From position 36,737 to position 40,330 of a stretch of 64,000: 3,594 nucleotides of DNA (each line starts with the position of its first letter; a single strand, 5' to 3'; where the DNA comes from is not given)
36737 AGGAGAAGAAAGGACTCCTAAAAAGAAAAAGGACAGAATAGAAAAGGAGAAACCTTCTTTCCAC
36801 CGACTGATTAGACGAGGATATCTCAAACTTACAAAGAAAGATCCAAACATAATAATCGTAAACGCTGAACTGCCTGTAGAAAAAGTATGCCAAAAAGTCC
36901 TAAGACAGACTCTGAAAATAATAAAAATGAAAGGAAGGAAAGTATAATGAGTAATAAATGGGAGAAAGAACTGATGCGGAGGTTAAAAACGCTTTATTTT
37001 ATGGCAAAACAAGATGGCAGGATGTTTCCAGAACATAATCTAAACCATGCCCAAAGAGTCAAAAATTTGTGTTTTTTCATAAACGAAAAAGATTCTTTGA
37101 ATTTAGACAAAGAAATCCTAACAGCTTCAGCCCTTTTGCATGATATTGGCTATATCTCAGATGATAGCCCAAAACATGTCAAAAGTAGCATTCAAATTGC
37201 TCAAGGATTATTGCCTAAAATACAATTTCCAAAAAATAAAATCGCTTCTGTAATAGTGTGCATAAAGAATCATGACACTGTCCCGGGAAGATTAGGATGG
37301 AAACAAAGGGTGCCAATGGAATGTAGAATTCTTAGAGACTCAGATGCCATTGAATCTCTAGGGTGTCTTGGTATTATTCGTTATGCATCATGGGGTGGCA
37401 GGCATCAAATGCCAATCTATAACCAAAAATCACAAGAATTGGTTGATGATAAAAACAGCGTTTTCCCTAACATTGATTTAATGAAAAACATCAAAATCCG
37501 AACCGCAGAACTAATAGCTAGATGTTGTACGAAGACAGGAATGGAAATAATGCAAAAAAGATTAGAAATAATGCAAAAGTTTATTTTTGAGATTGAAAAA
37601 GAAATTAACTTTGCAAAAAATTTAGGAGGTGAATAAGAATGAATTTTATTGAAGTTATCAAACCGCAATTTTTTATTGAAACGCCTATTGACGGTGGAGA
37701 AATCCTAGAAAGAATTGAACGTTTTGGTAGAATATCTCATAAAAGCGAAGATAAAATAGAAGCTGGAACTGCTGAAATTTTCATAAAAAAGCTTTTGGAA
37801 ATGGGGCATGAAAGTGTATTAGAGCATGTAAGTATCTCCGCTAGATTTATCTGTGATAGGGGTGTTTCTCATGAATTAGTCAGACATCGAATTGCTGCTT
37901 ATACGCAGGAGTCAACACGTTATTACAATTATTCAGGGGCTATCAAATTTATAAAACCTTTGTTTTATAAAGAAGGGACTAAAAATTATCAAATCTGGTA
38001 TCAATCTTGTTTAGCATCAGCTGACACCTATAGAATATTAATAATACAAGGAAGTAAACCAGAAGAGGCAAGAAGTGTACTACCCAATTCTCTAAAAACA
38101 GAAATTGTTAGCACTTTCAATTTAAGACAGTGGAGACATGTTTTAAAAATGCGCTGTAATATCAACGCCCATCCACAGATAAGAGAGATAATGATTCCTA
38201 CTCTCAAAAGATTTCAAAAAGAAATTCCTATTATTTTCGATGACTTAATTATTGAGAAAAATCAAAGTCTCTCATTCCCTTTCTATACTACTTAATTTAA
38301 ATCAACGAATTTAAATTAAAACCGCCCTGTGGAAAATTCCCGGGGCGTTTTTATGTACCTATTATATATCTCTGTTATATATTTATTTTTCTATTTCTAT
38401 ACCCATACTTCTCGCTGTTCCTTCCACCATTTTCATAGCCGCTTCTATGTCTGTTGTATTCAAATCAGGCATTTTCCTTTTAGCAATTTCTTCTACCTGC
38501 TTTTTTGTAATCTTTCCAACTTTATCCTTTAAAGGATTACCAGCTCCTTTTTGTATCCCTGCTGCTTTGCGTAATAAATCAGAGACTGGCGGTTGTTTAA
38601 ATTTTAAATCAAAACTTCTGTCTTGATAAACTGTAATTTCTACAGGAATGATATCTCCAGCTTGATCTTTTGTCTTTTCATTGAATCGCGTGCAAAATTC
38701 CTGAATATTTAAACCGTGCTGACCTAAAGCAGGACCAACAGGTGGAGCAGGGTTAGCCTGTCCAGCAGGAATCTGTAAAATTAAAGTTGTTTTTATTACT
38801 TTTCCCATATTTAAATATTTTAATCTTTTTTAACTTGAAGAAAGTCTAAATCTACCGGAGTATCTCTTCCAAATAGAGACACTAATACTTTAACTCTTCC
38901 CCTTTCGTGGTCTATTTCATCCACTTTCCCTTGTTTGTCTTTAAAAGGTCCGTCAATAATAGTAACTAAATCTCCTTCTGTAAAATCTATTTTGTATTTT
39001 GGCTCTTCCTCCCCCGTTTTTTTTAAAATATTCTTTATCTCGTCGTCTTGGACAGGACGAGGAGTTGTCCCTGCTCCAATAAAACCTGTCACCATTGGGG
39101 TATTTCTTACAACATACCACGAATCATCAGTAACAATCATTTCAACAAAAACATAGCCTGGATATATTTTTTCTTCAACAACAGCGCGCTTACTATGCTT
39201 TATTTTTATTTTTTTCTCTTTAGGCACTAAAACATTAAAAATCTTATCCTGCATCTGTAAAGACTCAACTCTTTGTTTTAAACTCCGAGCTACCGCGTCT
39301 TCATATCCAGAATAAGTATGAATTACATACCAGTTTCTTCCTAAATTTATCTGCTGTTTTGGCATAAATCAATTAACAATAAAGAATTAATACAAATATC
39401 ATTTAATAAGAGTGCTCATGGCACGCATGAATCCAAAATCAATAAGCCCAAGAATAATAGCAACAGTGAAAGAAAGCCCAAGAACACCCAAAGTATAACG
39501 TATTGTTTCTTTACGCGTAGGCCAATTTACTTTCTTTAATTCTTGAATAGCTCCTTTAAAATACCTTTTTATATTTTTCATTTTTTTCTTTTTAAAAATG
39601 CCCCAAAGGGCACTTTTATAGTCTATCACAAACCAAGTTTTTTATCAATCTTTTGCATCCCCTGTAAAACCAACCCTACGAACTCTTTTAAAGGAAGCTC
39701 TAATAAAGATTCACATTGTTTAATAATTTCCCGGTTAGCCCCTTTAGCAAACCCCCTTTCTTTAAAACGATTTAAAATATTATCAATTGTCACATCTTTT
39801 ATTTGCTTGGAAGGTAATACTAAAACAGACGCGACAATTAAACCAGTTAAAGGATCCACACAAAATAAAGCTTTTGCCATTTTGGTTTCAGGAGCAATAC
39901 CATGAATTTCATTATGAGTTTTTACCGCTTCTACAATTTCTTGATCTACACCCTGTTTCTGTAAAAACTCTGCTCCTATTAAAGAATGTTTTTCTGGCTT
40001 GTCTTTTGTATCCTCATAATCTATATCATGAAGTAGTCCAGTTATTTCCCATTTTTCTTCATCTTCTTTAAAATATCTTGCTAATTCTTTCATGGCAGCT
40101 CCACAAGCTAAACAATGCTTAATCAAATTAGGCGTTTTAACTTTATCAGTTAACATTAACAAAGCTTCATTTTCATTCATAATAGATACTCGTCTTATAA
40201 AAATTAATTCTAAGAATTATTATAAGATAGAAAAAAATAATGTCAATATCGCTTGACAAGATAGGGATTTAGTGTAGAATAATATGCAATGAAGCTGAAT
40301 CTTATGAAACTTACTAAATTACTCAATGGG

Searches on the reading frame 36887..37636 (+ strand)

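Call 38: search_protein_families(library=pfam, proteins=[window:36887-37636:+], max_evalue=0.0001)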
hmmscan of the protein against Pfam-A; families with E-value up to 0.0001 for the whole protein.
window:36887-37636:+ (249 aa): 1 family
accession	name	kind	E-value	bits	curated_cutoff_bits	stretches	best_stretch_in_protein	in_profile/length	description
PF01966.28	HD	-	2.2e-05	25.2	22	1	52-156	2-114/116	HD domain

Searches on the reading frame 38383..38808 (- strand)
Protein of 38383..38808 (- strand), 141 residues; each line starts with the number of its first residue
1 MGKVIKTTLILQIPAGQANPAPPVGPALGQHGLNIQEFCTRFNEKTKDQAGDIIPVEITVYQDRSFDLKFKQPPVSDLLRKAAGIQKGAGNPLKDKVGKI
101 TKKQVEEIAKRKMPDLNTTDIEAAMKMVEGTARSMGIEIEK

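Call 38: search_protein_families(library=pfam, proteins=[window:38383-38808:-], max_evalue=0.0001)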
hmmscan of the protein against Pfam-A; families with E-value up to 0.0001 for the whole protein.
window:38383-38808:- (141 aa): 2 families
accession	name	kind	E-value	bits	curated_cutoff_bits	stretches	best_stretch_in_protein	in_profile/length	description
PF00298.24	Ribosomal_L11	-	1.1e-30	106.3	21.4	1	71-139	1-69/69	Ribosomal protein L11, RNA binding domain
PF03946.19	Ribosomal_L11_N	-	1.2e-29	102.3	32.9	1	11-66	3-58/58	Ribosomal protein L11, N-terminal domain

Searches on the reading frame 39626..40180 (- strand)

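Call 38: search_protein_families(library=pfam, proteins=[window:39626-40180:-], max_evalue=0.0001)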
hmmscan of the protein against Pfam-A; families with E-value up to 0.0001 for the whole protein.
window:39626-40180:- (184 aa): 2 families
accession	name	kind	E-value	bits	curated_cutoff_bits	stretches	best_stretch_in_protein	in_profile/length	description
PF01966.28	HD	-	6.2e-12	46.3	22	1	20-98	2-100/116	HD domain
PF08668.18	HDOD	-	3.3e-05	23.9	22.9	0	13-53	89-130/196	HDOD domain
